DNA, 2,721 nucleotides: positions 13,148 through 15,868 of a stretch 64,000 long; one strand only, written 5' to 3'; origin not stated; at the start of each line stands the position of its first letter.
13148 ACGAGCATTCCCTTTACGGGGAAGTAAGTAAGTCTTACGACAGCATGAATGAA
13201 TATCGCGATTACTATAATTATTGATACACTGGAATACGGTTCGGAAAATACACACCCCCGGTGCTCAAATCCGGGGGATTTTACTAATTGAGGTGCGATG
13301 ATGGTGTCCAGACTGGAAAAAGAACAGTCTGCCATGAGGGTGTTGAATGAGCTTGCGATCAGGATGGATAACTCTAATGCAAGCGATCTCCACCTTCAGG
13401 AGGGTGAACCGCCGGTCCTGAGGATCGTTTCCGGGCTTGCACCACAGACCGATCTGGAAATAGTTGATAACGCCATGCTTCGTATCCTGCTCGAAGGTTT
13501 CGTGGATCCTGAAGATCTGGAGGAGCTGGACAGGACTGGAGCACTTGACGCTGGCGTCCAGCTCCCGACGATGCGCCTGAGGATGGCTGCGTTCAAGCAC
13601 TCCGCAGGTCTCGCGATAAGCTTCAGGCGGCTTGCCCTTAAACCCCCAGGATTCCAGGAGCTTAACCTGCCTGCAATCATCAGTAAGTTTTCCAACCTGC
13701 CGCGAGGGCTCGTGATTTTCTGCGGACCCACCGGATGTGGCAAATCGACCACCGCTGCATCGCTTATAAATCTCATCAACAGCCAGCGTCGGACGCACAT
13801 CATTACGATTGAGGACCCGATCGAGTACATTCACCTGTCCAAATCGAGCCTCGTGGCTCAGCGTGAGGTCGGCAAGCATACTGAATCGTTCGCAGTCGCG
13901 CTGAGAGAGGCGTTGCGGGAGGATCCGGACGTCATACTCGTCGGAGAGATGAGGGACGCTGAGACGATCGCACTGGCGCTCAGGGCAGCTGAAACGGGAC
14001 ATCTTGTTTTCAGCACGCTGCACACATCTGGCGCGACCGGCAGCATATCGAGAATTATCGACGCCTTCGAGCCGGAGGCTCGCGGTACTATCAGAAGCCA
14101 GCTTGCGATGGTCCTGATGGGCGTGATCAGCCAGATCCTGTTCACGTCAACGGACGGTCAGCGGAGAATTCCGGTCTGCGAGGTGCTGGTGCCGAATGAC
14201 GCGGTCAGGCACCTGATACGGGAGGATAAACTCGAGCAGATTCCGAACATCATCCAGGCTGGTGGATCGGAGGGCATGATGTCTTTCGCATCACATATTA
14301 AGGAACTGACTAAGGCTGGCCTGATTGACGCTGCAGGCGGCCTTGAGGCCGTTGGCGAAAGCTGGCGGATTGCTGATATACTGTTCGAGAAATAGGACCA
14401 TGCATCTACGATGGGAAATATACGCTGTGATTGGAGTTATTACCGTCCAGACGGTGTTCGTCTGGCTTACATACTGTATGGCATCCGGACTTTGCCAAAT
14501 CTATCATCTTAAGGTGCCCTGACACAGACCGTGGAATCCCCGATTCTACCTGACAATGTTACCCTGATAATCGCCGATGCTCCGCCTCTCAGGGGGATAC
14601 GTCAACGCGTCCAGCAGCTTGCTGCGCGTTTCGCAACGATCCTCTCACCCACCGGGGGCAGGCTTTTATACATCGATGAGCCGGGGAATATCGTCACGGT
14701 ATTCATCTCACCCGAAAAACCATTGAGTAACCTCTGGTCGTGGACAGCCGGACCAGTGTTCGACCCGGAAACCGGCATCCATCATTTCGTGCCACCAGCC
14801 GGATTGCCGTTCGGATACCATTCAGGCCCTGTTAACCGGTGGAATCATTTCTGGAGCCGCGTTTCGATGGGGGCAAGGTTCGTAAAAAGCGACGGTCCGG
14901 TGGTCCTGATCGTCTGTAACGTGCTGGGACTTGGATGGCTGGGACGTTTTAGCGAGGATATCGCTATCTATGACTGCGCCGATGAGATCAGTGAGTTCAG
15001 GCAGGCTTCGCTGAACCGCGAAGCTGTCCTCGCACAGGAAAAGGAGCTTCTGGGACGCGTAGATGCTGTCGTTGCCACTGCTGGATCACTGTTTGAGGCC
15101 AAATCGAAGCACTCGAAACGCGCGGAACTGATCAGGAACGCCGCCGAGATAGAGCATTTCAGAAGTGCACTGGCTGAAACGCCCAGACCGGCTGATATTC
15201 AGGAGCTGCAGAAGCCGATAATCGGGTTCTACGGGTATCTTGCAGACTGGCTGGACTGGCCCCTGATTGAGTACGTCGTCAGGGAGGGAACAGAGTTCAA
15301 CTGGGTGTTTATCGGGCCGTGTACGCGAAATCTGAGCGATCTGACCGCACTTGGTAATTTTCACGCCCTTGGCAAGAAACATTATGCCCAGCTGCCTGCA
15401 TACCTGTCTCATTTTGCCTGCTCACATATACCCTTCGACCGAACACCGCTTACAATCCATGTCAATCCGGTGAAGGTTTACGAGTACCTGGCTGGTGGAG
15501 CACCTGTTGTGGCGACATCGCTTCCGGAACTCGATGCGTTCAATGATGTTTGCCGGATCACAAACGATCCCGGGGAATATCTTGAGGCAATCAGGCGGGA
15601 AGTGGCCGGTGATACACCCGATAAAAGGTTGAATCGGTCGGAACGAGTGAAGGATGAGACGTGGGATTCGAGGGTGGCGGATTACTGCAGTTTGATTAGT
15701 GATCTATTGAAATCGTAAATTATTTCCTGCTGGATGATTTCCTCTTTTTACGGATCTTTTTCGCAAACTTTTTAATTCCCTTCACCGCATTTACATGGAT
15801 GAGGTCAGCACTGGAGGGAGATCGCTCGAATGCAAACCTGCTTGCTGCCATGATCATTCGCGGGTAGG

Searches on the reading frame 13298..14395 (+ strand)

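Call 17: search_protein_families(library=pfam, proteins=[window:13298-14395:+], max_evalue=0.01)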
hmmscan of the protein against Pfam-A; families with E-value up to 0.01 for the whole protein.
window:13298-14395:+ (365 aa): 7 families
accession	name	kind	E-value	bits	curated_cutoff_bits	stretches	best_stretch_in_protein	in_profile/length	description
PF00437.27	T2SSE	-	8.5e-43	146.8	24.9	1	87-284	87-280/370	Type II/IV secretion system protein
PF00004.35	AAA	-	6.9e-06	27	21.2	1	139-218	1-66/131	ATPase family associated with various cellular activities (AAA)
PF13401.12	AAA_22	-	0.00026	21.7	27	1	136-173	5-43/130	AAA domain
PF07728.20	AAA_5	-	0.00027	21.4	22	1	139-222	2-79/139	AAA domain (dynein-related subfamily)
PF13671.12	AAA_33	-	0.0014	19.3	27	1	138-232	1-93/143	AAA domain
PF01935.23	DUF87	-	0.0035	17.9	23.2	1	143-181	30-68/220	Helicase HerA, central domain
PF24883.2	NPHP3_N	-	0.0094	16.6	24.8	0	137-257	23-133/164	Nephrocystin 3, N-terminal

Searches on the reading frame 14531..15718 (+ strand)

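Call 17: search_protein_families(library=pfam, proteins=[window:14531-15718:+], max_evalue=0.01)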
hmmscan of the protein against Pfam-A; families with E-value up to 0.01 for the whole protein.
window:14531-15718:+ (395 aa): 1 family
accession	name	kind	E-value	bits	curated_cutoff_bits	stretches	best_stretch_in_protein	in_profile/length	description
PF13692.12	Glyco_trans_1_4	-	0.0009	20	27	1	251-356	29-138/142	Glycosyl transferases group 1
